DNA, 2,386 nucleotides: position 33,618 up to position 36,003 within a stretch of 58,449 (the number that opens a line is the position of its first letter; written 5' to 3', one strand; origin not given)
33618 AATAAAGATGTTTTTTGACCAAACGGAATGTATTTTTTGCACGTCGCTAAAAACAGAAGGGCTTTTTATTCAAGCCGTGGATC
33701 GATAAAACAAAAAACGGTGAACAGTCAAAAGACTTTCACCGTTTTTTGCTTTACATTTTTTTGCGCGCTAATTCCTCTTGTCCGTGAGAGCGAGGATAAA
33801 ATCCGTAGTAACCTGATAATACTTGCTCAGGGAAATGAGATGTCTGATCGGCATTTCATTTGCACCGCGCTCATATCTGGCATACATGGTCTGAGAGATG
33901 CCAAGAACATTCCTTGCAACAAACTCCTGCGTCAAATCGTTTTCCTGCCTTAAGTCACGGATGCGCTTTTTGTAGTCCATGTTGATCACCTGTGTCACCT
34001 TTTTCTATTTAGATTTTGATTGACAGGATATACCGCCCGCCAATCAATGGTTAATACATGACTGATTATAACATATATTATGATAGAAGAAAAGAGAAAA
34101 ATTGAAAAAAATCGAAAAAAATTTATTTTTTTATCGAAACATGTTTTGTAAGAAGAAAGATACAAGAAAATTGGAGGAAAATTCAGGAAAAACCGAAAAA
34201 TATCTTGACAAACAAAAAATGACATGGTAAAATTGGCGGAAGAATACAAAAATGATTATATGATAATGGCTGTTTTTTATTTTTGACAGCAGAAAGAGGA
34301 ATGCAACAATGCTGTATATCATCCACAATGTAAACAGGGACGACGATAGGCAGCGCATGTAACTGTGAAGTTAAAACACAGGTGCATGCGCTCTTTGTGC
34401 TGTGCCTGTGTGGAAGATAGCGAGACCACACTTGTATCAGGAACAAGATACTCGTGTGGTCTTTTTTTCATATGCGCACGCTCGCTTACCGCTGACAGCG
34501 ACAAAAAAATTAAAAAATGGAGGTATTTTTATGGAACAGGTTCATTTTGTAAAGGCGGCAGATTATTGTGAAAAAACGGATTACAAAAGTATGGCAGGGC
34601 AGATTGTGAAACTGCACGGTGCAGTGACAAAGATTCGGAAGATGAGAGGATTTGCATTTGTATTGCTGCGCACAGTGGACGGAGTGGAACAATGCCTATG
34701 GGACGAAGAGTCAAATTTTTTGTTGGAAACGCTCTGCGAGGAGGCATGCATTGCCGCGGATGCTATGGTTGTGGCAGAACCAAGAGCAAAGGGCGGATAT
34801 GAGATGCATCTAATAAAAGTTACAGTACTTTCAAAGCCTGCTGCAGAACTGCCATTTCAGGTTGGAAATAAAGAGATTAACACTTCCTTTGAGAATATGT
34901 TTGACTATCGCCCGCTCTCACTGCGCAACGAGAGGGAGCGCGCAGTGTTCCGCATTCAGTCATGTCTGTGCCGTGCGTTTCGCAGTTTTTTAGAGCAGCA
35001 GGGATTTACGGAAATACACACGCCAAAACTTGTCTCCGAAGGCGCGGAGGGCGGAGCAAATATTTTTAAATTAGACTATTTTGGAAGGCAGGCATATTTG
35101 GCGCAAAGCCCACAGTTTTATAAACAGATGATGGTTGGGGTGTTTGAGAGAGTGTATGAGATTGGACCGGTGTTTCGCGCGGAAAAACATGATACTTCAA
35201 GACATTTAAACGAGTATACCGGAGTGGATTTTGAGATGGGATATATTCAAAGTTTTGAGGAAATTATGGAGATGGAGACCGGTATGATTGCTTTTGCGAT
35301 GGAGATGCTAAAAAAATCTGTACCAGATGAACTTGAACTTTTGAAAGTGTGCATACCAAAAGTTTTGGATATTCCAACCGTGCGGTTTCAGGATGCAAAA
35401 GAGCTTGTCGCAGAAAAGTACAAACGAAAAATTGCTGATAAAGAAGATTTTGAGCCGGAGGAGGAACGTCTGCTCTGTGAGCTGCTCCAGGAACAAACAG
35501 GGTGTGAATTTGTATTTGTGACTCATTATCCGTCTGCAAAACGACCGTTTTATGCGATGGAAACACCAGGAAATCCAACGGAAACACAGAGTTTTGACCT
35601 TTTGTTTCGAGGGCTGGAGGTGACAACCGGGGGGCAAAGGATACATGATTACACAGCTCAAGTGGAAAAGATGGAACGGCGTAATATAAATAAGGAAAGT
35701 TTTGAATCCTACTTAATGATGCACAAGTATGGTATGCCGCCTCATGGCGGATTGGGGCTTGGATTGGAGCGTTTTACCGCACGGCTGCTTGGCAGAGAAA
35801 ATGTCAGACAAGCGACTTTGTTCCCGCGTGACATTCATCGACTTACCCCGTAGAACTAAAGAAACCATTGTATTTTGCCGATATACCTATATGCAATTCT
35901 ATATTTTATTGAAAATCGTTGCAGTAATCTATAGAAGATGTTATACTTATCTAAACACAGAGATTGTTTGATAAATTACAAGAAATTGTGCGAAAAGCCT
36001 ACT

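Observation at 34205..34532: aspS (archaeal-type AspRS) leader encodes an Asp-Asp-Asp/Asn-containing peptide upstream of mutually exclusive hairpins: probable ribosome-mediated attenuation rather than a T-box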

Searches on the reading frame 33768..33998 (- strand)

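Call 7: search_protein_families(library=ncbifam, proteins=[window:33768-33998:-])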
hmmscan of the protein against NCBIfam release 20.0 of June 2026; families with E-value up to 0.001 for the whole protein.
window:33768-33998:- (76 aa): 5 families
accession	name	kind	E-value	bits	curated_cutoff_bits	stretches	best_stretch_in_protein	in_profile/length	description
NF041951.1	phage_RstR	subfamily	8.1e-12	45.4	80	1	7-75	1-68/108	RstR family transcriptional repressor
TIGR03830.1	CxxCG_CxxCG_HTH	subfamily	0.00015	21.5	61.8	1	10-50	67-106/127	type II TA system antitoxin MqsA family protein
NF058600.1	TransRegSco1979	equivalog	0.00063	18.9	350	1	5-71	5-74/280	Sco1979 family transcriptional regulator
NF041575.1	antitoxPezA_Strep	equivalog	0.00067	19.6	290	1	11-63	4-55/158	type II toxin-antitoxin system antitoxin PezA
NF047948.1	male_kill_WMK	equivalog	0.00087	18.8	300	1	4-69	158-222/300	WO male-killing family protein Wmk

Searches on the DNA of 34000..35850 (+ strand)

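Call 5: search_rna_families(source=window, start=34000, end=34700, threshold=evalue, max_evalue=10, show_alignments=3)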
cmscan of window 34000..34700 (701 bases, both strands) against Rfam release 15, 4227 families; matches with E-value up to 10: 3.
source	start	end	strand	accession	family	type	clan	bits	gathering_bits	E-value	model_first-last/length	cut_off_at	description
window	34332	34411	+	RF03305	mir-3338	Gene; miRNA;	-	18.9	95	0.72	1-84/84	no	mir-3338 microRNA precursor family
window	34369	34425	+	RF01861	TB9Cs1H1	Gene; snRNA; snoRNA; HACA-box;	-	18.5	55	0.57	1-63/63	no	Trypanosomatid snoRNA TB9Cs1H1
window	34305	34360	+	RF01307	sR55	Gene; snRNA; snoRNA; CD-box;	-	12.5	35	5.2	1-65/65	no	Small nucleolar RNA sR55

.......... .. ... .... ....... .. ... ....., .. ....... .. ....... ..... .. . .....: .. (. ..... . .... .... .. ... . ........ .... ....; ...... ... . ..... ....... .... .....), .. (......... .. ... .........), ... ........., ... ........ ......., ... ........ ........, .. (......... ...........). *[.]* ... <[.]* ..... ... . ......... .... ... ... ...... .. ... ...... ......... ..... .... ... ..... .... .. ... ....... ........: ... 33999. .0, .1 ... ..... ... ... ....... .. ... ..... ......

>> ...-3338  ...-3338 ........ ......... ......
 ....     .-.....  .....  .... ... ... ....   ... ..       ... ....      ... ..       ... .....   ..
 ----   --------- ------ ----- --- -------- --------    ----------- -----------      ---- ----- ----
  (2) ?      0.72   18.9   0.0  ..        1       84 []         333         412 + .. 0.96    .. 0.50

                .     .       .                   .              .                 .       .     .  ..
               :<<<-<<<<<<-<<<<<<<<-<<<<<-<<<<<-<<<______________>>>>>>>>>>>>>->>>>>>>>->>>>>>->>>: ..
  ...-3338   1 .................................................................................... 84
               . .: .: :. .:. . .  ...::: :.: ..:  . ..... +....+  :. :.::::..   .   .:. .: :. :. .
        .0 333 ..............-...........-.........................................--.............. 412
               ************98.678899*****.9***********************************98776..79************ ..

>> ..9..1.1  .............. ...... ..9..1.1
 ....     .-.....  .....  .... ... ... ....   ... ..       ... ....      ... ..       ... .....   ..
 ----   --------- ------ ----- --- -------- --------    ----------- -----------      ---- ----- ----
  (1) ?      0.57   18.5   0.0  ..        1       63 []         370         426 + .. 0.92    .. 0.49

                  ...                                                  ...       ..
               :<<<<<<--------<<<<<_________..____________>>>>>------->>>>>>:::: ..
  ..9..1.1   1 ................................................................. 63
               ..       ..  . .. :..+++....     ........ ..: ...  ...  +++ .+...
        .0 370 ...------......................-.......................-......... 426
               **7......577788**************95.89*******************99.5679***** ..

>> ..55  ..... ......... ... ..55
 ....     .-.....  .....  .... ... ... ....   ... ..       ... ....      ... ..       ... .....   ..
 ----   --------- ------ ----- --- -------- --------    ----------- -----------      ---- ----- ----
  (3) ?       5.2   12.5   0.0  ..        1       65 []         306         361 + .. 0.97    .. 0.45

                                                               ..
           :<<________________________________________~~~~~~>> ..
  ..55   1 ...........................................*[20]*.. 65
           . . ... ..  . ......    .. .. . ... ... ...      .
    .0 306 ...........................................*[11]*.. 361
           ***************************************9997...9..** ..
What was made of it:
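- Checked: At E<=10 in 34000-34700 there are only three spurious eukaryotic/archaeal snoRNA/miRNA hits (call 5).
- Tried and rejected: Other Rfam families: only spurious sub-threshold hits (call 5).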

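Call 13: search_rna_families(sources=[L001, L002, L003, L004, L005, L006, L007, L008, L009, L010, L011, L012, L013, L014, L015, L016, L017, L018, L019, L020], threshold=gathering)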
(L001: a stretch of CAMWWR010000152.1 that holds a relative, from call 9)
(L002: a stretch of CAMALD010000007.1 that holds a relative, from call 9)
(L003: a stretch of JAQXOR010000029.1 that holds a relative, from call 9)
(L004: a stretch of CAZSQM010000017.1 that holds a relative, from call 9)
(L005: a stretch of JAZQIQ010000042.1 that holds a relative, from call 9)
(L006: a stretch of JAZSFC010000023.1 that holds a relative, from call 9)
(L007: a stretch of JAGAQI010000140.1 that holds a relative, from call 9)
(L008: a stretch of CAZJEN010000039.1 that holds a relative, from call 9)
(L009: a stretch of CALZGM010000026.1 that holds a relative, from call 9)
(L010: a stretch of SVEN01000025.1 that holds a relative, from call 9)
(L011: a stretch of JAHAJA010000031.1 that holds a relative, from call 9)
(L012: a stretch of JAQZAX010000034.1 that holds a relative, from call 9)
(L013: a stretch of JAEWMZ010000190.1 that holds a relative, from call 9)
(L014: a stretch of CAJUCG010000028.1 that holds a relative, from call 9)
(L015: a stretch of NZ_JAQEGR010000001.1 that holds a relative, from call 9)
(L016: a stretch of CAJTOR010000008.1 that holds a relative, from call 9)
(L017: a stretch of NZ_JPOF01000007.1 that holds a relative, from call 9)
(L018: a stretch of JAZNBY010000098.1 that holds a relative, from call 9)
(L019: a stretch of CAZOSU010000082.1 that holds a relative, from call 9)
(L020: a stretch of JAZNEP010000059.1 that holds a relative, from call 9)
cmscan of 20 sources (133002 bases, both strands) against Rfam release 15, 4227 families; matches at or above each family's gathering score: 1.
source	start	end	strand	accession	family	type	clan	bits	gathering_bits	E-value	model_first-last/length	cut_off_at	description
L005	207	310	+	RF00162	SAM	Cis-reg; riboswitch;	CL00012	72.1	44.4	1.3e-14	1-108/108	no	SAM riboswitch aptamer (S box leader)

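Call 20: search_rna_families(sources=[L047, L067, L072, L074, L075, L076, L077, L078, L080, L014, L033, L060, L020, L055], threshold=gathering)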
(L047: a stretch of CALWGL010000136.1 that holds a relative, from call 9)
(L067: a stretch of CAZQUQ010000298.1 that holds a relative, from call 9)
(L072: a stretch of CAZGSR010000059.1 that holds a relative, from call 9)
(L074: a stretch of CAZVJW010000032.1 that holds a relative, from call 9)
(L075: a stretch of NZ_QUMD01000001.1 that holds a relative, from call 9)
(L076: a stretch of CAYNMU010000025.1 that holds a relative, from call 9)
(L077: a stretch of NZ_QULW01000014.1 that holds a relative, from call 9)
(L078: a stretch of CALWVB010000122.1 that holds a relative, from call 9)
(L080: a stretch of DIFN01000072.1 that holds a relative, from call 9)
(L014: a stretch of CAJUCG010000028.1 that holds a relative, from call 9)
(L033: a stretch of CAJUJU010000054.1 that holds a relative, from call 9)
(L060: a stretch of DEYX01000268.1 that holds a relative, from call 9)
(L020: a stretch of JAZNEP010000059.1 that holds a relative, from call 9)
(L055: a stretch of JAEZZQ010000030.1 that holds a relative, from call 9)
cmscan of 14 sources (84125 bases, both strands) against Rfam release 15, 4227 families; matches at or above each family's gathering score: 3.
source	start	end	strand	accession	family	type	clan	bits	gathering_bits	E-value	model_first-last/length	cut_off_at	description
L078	313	558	+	RF00230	T-box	Cis-reg; leader;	-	108.9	93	5.1e-23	1-219/219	no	T-box leader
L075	4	96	-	RF00504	Glycine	Cis-reg; riboswitch;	CL00125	53.6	32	4.2e-08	1-94/94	no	Glycine riboswitch aptamer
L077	21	113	-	RF00504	Glycine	Cis-reg; riboswitch;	CL00125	53.6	32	4.2e-08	1-94/94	no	Glycine riboswitch aptamer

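Call 60: search_rna_families(source=L078, start=280, end=660, threshold=gathering, show_alignments=1)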
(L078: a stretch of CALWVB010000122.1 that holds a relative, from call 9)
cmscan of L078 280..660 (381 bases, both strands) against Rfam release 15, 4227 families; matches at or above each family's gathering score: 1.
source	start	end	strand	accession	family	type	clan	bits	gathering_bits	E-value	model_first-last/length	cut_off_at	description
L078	313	558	+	RF00230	T-box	Cis-reg; leader;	-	108.9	93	2.3e-25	1-219/219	no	T-box leader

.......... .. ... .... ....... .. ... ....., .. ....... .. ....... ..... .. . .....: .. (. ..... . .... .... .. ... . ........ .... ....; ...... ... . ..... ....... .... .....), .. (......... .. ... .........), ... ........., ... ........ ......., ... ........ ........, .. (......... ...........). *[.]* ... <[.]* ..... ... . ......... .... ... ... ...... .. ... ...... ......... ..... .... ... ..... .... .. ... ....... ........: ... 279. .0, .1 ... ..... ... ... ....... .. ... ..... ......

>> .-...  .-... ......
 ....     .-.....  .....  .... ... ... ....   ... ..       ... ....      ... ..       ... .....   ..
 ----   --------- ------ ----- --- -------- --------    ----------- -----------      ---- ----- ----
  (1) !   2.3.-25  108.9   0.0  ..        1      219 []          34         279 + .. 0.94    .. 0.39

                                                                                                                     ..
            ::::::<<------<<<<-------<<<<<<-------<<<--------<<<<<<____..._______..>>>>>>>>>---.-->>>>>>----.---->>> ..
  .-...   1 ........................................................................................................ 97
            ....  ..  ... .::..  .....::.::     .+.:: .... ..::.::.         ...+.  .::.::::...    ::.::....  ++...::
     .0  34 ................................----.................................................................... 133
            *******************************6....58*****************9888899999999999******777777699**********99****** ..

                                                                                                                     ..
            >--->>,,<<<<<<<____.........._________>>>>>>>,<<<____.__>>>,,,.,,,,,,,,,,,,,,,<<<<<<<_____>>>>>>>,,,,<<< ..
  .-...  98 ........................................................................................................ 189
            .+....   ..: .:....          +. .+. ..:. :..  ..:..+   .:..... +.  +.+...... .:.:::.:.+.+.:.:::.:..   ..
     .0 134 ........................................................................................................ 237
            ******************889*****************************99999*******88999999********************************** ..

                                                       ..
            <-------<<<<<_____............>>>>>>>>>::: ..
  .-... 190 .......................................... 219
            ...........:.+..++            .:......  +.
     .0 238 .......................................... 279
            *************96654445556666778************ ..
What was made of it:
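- On T-box leader (RF00230): The positive control L078 scores 108.9 bits (calls 20, 60).
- The positive control, a T-box in L078, was detected (calls 20, 60). A distant aspS2 ortholog (L078) has one, with AAC at the specifier position (calls 20, 60).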

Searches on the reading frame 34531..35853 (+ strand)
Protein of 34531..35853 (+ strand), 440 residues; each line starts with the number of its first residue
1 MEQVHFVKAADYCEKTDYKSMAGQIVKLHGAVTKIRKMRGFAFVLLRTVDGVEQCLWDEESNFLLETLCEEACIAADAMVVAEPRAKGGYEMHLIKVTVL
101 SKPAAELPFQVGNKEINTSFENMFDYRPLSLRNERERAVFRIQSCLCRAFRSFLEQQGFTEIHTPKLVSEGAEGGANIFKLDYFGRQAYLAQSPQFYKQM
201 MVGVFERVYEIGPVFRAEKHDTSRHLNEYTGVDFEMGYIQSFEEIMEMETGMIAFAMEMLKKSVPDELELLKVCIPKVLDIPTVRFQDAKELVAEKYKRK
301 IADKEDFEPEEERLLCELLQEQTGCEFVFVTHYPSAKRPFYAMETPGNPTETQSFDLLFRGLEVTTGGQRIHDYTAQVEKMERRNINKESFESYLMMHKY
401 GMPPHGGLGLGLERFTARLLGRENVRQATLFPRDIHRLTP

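Call 7: search_protein_families(library=ncbifam, proteins=[window:34531-35853:+])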
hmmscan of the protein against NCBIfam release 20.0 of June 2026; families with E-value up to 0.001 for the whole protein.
window:34531-35853:+ (440 aa): 19 families
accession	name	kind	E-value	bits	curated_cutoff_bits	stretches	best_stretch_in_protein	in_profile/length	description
NF003483.0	PRK05159.1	equivalog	8.5e-165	548.9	353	1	19-440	13-438/438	aspartate--tRNA(Asn) ligase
TIGR00458.1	aspS_nondisc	equivalog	1.2e-114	383.6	368.4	1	20-440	9-428/428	aspartate--tRNA(Asn) ligase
NF003037.0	PRK03932.1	equivalog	9.8e-76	255.5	414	1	18-439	11-450/451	asparagine--tRNA ligase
TIGR00457.1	asnS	equivalog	3e-70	237.3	342.6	1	19-438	12-453/455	asparagine--tRNA ligase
NF001750.0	PRK00476.1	equivalog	3.6e-52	177.5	443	2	12-268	8-274/590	aspartate--tRNA ligase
TIGR00459.1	aspS_bact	equivalog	8.9e-50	169.6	373.85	2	11-262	5-262/586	aspartate--tRNA ligase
NF005052.0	PRK06462.1-1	equivalog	9.7e-43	146.6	368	1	118-433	27-345/353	asparagine synthetase A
TIGR00499.1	lysS_bact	equivalog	2e-34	119.1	427.6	1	8-432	39-490/496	lysine--tRNA ligase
NF001756.1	PRK00484.1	subfamily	1.4e-33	116.3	468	1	17-432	45-483/488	lysine--tRNA ligase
NF005054.0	PRK06462.1-4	equivalog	4.3e-33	114.7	309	1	126-433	11-310/318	asparagine synthetase A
NF002821.0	PRK02983.1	equivalog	2.5e-22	78.8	742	2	18-234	654-874/1102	bifunctional lysylphosphatidylglycerol synthetase/lysine--tRNA ligase LysX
NF009101.0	PRK12445.1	subfamily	4.7e-21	74.9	1026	2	124-260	167-306/505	lysine--tRNA ligase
NF009460.0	PRK12820.1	equivalog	8.9e-21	73.7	1379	2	20-252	32-290/723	bifunctional aspartyl-tRNA synthetase/aspartyl/glutamyl-tRNA amidotransferase subunit C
TIGR00462.1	genX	equivalog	2.4e-20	73.2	286.9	1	145-430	6-303/304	EF-P lysine aminoacylase EpmA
NF005055.0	PRK06462.1-5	equivalog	6.8e-16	58.3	389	1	188-436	87-336/341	asparagine synthetase A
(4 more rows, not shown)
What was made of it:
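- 34519..35853 (+): aspS2: RBS GGAGG at 34519-23, ATG at 34531, stop ending at 35853. It encodes a 440-aa archaeal-type non-discriminating aspartyl-tRNA synthetase. Call 7: NF003483 at 548.9 bits (cutoff 353) and TIGR00458 at 383.6 bits (cutoff 368.4).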

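Call 9: find_related_loci(query=window:34531-35850:+, collection=genome_contigs, flank=3000)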
Query window:34531-35850:+ (440 aa) in genome_contigs; peptide patterns used: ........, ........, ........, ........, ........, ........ (x = any residue, [..] = any of these).
600 stretches matched a pattern (row limit reached: there are more); 590 encode a relative of the query (tblastn E <= 1e-3); the best 80 are kept; 80 distinct loci.
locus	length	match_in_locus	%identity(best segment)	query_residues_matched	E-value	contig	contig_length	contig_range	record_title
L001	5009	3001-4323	76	1-440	0e+0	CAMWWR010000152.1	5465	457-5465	MAG TPA_asm: uncultured Clostridia bacterium isolate SRR14411325_bin.4_metawrap_v1.3_MAG genome assembly, contig: NODE.2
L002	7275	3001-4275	66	17-440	0e+0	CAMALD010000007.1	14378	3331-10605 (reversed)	MAG: uncultured Lachnospiraceae bacterium isolate SRR5665903_bin.129_metaWRAP_v1.3_MAG genome assembly, contig: ERZ11448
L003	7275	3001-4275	66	17-440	0e+0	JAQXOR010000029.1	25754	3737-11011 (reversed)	MAG: Lachnospiraceae bacterium isolate SUG1384 k141_254430, whole genome shotgun sequence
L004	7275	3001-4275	66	17-440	0e+0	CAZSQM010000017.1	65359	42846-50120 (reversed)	MAG TPA_asm: uncultured Lachnospiraceae bacterium isolate binchicken_co370_236 genome assembly, contig: NODE_599_length_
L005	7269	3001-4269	66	14-440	0e+0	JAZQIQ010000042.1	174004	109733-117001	MAG: Acetatifactor sp. isolate T1900044623_TS20190089.MAGScoT_cleanbin_000025 SGB_915_k141_747292, whole genome shotgun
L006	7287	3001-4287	64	13-440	0e+0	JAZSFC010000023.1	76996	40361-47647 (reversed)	MAG: Lachnospiraceae bacterium isolate T1900044585_TS20190051.MAGScoT_cleanbin_000023 SGB_594_k141_1712733, whole genome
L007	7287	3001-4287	64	13-440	0e+0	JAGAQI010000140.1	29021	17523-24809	MAG: Lachnospiraceae bacterium isolate RGIG8677 Water_deer_Colon-1__c374885, whole genome shotgun sequence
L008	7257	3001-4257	66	23-440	0e+0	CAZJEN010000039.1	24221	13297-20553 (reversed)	MAG TPA_asm: uncultured Lachnospiraceae bacterium isolate SRP350583_co4_284 genome assembly, contig: NODE_2051_length_24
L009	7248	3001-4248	67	26-440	0e+0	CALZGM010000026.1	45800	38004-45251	MAG: uncultured Roseburia sp. isolate SRR3176534_bin.18_metaWRAP_v1.3_MAG genome assembly, contig: ERZ8974731.249, whole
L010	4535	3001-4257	66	23-440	0e+0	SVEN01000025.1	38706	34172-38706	MAG: Lachnospiraceae bacterium isolate SIG307 NODE_22848_length_38706_cov_7.781254, whole genome shotgun sequence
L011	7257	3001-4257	66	23-440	0e+0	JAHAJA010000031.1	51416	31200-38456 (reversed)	MAG: Clostridiales bacterium isolate L3_098_000G1_dasL3_098_000G1_metabat.metabat.68 L3_098_000G1_scaffold_510, whole ge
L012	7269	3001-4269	66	19-440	0e+0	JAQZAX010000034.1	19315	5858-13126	MAG: Anaerocolumna sp. isolate L_E1_T20_B_bin.60 scaffold_2610, whole genome shotgun sequence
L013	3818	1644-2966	62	1-440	0e+0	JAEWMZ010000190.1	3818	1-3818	MAG: Bacillota bacterium isolate OH_PDB_15 k127_602355, whole genome shotgun sequence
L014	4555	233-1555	63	1-440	0e+0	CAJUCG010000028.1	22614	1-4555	MAG TPA_asm: uncultured Lachnospiraceae bacterium isolate MGBC123815 genome assembly, contig: MGBC123815.28, whole genom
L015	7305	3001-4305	64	7-440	0e+0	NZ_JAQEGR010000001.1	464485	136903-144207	Fusicatenibacter saccharivorans strain AM67-22ACA AM67-22ACA.Scaf1, whole genome shotgun sequence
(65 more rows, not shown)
